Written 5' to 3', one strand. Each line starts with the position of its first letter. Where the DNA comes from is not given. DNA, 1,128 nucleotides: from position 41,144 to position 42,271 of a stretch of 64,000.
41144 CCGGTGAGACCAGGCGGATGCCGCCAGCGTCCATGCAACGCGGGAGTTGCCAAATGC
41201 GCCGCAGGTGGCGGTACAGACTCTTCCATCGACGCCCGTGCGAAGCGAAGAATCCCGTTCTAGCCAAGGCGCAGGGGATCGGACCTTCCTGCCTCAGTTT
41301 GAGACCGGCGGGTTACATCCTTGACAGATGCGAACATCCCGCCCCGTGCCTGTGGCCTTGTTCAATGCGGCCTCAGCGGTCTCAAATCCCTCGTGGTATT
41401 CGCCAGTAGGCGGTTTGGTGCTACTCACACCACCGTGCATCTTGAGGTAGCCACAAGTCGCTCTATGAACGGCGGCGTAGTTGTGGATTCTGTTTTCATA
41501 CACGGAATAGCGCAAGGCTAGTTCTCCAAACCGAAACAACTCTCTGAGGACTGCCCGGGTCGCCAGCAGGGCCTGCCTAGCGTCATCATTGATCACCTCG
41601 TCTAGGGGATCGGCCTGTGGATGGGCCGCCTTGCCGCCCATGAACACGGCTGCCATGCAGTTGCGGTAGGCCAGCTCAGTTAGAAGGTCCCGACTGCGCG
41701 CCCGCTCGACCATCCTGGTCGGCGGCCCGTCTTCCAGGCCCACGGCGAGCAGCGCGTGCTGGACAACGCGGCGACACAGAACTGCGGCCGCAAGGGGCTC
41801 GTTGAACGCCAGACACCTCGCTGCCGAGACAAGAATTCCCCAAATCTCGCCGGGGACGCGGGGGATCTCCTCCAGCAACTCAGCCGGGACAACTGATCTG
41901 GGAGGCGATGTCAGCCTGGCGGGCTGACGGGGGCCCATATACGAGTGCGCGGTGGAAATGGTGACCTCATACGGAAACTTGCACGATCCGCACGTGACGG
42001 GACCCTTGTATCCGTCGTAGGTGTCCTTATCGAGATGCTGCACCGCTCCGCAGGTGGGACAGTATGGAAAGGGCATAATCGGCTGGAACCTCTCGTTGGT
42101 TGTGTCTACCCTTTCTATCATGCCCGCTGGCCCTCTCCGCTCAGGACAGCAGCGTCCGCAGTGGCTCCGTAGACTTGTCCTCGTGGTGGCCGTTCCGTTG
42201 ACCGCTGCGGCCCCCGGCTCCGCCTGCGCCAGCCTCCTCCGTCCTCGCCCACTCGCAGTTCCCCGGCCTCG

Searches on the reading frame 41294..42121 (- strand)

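Call 11: search_protein_families(library=pfam, proteins=[window:41294-42121:-], max_evalue=0.01)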
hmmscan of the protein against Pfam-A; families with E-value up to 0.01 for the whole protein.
window:41294-42121:- (275 aa): 1 family
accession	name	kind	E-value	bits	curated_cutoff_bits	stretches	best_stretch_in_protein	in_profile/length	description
PF13643.11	DUF4145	-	0.0068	16.9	23.1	0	100-185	3-84/88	Domain of unknown function (DUF4145)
